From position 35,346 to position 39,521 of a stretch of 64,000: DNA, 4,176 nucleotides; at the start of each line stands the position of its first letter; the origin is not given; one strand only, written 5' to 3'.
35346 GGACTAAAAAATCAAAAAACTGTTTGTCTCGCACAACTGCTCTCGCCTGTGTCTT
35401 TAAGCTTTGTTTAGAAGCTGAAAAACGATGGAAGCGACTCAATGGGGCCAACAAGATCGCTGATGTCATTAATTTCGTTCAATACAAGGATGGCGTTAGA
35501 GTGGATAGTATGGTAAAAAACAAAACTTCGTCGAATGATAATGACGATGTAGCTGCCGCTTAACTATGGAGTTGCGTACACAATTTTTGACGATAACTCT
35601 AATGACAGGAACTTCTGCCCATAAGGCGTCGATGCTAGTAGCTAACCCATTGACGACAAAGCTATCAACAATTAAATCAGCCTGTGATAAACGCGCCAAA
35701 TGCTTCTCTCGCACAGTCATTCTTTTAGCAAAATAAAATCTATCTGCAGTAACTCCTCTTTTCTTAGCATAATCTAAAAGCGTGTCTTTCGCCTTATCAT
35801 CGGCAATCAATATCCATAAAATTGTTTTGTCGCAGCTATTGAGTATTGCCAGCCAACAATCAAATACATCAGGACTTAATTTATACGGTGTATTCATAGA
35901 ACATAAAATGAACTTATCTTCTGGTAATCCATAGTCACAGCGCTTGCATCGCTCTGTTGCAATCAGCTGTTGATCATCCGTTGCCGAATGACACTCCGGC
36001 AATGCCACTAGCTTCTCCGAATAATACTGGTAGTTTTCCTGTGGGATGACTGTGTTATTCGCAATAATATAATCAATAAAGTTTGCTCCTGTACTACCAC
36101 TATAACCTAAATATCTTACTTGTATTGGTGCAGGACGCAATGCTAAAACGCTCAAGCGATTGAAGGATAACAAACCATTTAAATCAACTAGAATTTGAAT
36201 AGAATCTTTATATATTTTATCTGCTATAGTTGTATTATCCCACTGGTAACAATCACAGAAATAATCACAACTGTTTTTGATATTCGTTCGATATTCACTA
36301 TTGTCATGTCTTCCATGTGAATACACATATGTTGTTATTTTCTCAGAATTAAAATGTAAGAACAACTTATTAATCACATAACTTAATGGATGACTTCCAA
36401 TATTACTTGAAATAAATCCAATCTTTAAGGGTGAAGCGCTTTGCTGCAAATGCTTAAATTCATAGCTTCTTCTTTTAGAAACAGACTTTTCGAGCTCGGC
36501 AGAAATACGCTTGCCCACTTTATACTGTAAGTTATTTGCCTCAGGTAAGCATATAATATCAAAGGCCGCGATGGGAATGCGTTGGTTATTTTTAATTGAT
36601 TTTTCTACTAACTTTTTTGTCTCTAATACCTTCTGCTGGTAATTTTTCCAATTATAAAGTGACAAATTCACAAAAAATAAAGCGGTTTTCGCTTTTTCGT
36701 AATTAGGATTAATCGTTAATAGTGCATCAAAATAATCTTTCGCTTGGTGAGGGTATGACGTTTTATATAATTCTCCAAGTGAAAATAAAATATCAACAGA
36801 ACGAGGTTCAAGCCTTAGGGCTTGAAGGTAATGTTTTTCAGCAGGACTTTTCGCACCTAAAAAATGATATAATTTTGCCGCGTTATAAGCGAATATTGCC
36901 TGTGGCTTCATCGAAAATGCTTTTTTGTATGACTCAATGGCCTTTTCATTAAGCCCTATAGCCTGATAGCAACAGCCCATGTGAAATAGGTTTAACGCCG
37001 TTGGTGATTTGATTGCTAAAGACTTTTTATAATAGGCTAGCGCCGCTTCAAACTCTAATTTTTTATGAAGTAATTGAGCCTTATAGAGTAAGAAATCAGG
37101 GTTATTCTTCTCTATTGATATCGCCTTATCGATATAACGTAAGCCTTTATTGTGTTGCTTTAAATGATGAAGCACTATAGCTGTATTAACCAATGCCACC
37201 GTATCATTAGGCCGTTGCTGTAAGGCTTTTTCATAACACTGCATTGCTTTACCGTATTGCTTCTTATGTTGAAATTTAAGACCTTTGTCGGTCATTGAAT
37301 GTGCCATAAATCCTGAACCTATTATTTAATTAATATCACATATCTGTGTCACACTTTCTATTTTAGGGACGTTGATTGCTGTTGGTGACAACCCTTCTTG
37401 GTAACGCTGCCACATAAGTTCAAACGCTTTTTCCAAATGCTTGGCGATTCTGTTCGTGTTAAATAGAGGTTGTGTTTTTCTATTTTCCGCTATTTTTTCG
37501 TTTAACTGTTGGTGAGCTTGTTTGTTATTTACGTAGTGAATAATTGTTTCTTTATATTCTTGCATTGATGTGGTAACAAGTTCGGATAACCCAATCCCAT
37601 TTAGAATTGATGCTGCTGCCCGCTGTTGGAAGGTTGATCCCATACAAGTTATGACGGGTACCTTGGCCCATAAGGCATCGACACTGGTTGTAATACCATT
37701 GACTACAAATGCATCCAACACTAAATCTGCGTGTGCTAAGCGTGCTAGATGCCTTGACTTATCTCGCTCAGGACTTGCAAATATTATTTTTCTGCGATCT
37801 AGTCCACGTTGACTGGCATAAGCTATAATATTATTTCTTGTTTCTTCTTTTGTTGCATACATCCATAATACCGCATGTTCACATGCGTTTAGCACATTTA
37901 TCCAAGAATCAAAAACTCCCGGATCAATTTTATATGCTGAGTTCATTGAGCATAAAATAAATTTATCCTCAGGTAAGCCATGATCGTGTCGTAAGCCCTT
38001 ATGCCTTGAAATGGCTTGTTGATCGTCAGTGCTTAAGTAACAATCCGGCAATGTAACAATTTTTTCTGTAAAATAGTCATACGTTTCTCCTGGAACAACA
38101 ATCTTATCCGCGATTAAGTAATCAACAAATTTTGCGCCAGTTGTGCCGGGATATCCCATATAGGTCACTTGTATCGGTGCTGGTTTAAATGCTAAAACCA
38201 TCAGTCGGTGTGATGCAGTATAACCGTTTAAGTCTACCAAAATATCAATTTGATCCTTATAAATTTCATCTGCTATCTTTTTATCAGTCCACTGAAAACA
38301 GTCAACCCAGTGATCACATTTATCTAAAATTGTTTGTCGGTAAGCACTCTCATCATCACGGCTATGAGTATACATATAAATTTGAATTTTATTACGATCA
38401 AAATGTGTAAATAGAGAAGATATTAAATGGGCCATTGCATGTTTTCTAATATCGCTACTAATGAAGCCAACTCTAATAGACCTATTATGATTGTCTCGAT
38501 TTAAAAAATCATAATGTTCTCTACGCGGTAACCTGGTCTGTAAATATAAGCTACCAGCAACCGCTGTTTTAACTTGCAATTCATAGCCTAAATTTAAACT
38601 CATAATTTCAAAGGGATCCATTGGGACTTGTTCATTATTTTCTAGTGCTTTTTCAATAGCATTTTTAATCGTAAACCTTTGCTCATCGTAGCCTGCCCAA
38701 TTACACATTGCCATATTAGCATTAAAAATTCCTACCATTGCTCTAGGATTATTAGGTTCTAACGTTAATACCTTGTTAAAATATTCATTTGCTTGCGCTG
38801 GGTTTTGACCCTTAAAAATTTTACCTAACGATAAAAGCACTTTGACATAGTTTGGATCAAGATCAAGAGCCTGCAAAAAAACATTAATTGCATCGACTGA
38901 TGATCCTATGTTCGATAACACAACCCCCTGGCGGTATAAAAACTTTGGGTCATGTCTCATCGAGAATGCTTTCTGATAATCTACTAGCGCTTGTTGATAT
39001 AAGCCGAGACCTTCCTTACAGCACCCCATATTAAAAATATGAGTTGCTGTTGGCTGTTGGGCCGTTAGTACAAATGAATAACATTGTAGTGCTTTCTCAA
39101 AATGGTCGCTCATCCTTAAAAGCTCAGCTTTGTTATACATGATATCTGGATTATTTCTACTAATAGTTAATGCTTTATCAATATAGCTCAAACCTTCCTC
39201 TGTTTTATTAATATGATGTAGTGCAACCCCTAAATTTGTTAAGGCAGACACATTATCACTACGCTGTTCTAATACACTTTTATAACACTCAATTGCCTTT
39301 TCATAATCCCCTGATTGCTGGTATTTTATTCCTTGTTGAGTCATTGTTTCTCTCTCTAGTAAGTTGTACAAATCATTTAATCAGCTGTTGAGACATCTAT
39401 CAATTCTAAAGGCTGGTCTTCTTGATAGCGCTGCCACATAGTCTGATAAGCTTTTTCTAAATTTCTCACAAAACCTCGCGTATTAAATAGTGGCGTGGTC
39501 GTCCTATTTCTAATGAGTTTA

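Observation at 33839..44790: GDP-L-fucose synthesis genes fused into one operon with three tandem TPR/GT41 (OGT/SPINDLY-like) glycosyltransferases: candidate bacterial protein O-fucosylation system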

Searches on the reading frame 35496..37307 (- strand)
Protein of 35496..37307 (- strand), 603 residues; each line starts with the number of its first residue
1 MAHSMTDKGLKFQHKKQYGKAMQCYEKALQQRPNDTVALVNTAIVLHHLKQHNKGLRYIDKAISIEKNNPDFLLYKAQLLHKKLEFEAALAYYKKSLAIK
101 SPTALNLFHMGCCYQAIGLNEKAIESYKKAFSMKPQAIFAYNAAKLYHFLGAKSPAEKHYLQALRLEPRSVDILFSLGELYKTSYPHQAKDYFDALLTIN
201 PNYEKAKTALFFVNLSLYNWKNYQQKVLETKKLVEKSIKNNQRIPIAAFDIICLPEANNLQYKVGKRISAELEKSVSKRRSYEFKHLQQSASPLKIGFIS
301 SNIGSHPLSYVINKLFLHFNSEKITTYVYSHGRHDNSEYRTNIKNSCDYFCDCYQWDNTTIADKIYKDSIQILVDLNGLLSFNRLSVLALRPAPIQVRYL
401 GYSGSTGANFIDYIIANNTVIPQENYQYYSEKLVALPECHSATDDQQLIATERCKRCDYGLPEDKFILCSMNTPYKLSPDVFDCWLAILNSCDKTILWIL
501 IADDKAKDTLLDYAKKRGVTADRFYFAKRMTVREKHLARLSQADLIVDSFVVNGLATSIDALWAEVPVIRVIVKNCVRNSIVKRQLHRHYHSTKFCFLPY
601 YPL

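Call 4: search_protein_families(library=pfam, proteins=[window:35496-37307:-], max_evalue=0.01)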
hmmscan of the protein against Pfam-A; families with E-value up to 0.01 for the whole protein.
window:35496-37307:- (603 aa): 19 families
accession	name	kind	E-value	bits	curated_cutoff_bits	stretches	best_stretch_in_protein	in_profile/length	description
PF13844.12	Glyco_transf_41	-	6.1e-62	210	25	2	219-450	3-238/543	Glycosyl transferase family 41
PF00515.34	TPR_1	-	1.4e-19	69.4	27.8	2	8-35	7-34/34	Tetratricopeptide repeat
PF07719.23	TPR_2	-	5.1e-18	64.1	27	1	9-35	8-34/34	Tetratricopeptide repeat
PF13181.12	TPR_8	-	5.8e-17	60.8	25.7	1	107-136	4-33/34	Tetratricopeptide repeat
PF13414.12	TPR_11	-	3.2e-14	52.8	26.8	1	158-182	15-39/42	TPR repeat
PF13431.12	TPR_17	-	1.1e-13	50.7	24.4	2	24-54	1-31/34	Tetratricopeptide repeat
PF13428.12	TPR_14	-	3.4e-10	40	23.5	0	16-41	15-40/44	Tetratricopeptide repeat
PF13424.12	TPR_12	-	1.1e-09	38.8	30.1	2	75-134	8-75/77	Tetratricopeptide repeat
PF13432.12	TPR_16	-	3.9e-07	30.8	32.7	0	156-202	16-63/65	Tetratricopeptide repeat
PF14559.12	TPR_19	-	4.3e-07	30.6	25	1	16-79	5-68/68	Tetratricopeptide repeat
PF13371.12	TPR_9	-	9e-07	29.3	35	1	15-79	8-72/73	Tetratricopeptide repeat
PF25062.1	ARM_TT21_N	-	8.3e-06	26.1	40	1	11-103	109-200/222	Tetratricopeptide repeat protein 21 N-terminal ARM repeat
PF13176.12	TPR_7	-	2e-05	24.8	27.9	0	107-130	2-25/36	Tetratricopeptide repeat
PF23914.1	TPR_CcmH_CycH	-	0.00014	22.1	42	0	16-98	64-149/158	Cytochrome c-type biogenesis protein H TPR domain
PF20308.4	TPR-S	-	0.00025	22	27.6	1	18-144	2-99/102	Tetratricopeptide Repeats-Sensor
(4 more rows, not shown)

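Call 5: search_protein_families(library=ncbifam, proteins=[window:35496-37307:-], max_evalue=0.01)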
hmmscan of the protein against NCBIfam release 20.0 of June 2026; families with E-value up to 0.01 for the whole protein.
window:35496-37307:- (603 aa): 21 families
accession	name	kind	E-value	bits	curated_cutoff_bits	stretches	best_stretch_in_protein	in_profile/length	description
TIGR02917.1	PEP_TPR_lipo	equivalog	6.6e-17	60.7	312.2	1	9-204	608-804/899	XrtA/PEP-CTERM system TPR-repeat protein PrsT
NF040959.1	MamA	equivalog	3.6e-15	55.9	200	1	6-143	41-178/204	magnetosome protein MamA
TIGR02521.1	type_IV_pilW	equivalog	5.9e-12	45.6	154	2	2-100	31-127/234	type IV pilus biogenesis/stability protein PilW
NF002725.1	PRK02603.1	equivalog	2e-10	40.9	143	2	72-157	36-126/173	photosystem I assembly protein Ycf3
TIGR02552.1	LcrH_SycD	equivalog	1e-08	35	104.8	1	12-76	62-126/136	SycD/LcrH family type III secretion system chaperone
NF008391.2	PRK11189.1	equivalog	4.8e-08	32.8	250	1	131-224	59-150/297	lipoprotein NlpI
NF047507.1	TPR_BatC_Lepto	exception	1.4e-07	31.2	175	1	83-169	44-128/214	TPR repeat-containing protein BatC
NF041522.1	TPR_sll0314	equivalog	1.4e-06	27.8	225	1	43-98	187-249/275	Sll0314/Alr1548 family TPR repeat-containing protein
NF033920.0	C39_PA2778_fam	equivalog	2.2e-06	27.3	150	1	14-66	202-254/255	PA2778 family cysteine peptidase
TIGR00990.1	3a0801s09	subfamily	3.8e-06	25.8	757.25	1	15-136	344-465/615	mitochondrial import receptor subunit TOM70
TIGR03939.1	PGA_TPR_OMP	equivalog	5.2e-06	24.9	366.65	1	15-99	99-183/800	poly-beta-1,6 N-acetyl-D-glucosamine export porin PgaA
NF033758.1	gliding_GltE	equivalog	5.9e-06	25.5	225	1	4-52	292-340/411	adventurous gliding motility TPR repeat lipoprotein GltE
NF040561.1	PrimPol_Msp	equivalog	6.5e-06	25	200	1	83-172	4-86/515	CRISPR-associated primase-polymerase type A1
TIGR00540.1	TPR_hemY_coli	hypoth_equivalog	3e-05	23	142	1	14-130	273-385/385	heme biosynthesis-associated TPR protein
NF047558.1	TPR_END_plus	domain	3.4e-05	23.7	32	0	108-136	3-31/56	TPR end-of-group domain-containing protein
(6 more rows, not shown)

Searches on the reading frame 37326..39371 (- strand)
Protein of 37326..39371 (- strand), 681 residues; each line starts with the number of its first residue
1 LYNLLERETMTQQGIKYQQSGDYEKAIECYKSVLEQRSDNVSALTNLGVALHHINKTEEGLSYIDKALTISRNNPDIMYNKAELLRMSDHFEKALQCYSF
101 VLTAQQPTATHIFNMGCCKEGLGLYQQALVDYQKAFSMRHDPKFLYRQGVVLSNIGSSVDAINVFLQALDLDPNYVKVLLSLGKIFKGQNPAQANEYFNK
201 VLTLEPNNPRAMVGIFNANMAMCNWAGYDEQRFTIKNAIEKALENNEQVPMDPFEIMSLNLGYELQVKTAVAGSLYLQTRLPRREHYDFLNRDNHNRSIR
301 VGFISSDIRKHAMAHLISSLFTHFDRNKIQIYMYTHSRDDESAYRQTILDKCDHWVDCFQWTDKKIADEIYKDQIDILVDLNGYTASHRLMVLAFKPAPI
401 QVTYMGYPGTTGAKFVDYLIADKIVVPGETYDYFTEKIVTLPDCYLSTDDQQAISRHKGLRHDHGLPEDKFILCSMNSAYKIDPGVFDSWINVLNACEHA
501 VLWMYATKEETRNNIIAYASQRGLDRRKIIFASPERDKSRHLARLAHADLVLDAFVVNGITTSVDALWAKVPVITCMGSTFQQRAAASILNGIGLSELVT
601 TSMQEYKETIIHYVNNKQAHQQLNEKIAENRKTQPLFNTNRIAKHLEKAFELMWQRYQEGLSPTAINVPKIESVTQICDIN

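Call 4: search_protein_families(library=pfam, proteins=[window:37326-39371:-], max_evalue=0.01)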
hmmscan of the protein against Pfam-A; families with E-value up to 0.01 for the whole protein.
window:37326-39371:- (681 aa): 21 families
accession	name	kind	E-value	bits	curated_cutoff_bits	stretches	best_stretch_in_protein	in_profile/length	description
PF13844.12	Glyco_transf_41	-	4.1e-89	299.7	25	2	222-454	1-237/543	Glycosyl transferase family 41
PF00515.34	TPR_1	-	7.2e-28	95.7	27.8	2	12-40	6-34/34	Tetratricopeptide repeat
PF07719.23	TPR_2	-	1.9e-23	81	27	1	12-39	6-33/34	Tetratricopeptide repeat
PF13414.12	TPR_11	-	1.9e-21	75.9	26.8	2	17-52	4-39/42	TPR repeat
PF13431.12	TPR_17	-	1e-17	63.3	24.4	1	64-96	2-34/34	Tetratricopeptide repeat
PF13181.12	TPR_8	-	1.3e-17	62.9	25.7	0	17-39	11-33/34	Tetratricopeptide repeat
PF14559.12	TPR_19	-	3.1e-16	59.9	25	2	19-60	3-44/68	Tetratricopeptide repeat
PF13424.12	TPR_12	-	4.5e-15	56.1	30.1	1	42-98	4-68/77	Tetratricopeptide repeat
PF13432.12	TPR_16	-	1.4e-12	48.2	32.7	1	13-75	3-65/65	Tetratricopeptide repeat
PF13428.12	TPR_14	-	2.6e-09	37.3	23.5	0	17-48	11-42/44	Tetratricopeptide repeat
PF13174.12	TPR_6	-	2.6e-08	34.4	26.3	0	178-207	2-32/33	Tetratricopeptide repeat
PF13176.12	TPR_7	-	9.6e-08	32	27.9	0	17-39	9-31/36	Tetratricopeptide repeat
PF13371.12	TPR_9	-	1.1e-06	29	35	0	17-76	5-64/73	Tetratricopeptide repeat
PF23914.1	TPR_CcmH_CycH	-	1.4e-06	28.7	42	0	34-135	43-147/158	Cytochrome c-type biogenesis protein H TPR domain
PF24575.1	TPR_Slam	-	3.2e-06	28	35.2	0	12-56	52-96/104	Surface lipoprotein assembly modifier, N-terminal TPR repeats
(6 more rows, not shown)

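Call 5: search_protein_families(library=ncbifam, proteins=[window:37326-39371:-], max_evalue=0.01)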
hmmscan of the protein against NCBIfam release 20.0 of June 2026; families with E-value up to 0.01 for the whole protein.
window:37326-39371:- (681 aa): 23 families
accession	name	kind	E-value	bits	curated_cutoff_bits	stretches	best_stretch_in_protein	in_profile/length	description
NF040959.1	MamA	equivalog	2e-23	82.9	200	2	11-139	41-169/204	magnetosome protein MamA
TIGR02917.1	PEP_TPR_lipo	equivalog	1.7e-16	59.3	312.2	1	14-228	608-818/899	XrtA/PEP-CTERM system TPR-repeat protein PrsT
TIGR02552.1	LcrH_SycD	equivalog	3.2e-13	49.6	104.8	2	90-172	33-116/136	SycD/LcrH family type III secretion system chaperone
NF008391.2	PRK11189.1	equivalog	1.1e-12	48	250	2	14-66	106-158/297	lipoprotein NlpI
TIGR02521.1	type_IV_pilW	equivalog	2.3e-12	47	154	1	8-139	32-165/234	type IV pilus biogenesis/stability protein PilW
NF002725.1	PRK02603.1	equivalog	2.5e-11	43.9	143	2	9-58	74-123/173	photosystem I assembly protein Ycf3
NF049992.1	NGTferase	equivalog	4.2e-09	35.5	1000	1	396-640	356-597/614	UDP-glucose:protein N-beta-glucosyltransferase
NF033762.1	social_mot_Tgl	equivalog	5.7e-09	35.7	225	1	12-116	36-143/252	social motility TPR repeat lipoprotein Tgl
NF053607.1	CHU_0125_OmpA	equivalog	7.1e-09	34.7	620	1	9-103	21-115/639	CHU_0125 family OmpA-like outer membrane integrity protein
NF040561.1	PrimPol_Msp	equivalog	1.5e-08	33.7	200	0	5-57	23-75/515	CRISPR-associated primase-polymerase type A1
NF047371.1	FlcA_CTERM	equivalog_domain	2.2e-08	33.1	300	2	13-103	444-535/646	periplasmic flagellar collar protein FlcA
NF033758.1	gliding_GltE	equivalog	1e-07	31.3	225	1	20-99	269-349/411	adventurous gliding motility TPR repeat lipoprotein GltE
TIGR00990.1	3a0801s09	subfamily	6.9e-07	28.3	757.25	0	125-180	143-198/615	mitochondrial import receptor subunit TOM70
NF033920.0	C39_PA2778_fam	equivalog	1.2e-05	24.8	150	0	14-70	197-253/255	PA2778 family cysteine peptidase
NF041522.1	TPR_sll0314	equivalog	1.5e-05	24.4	225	1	47-96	186-242/275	Sll0314/Alr1548 family TPR repeat-containing protein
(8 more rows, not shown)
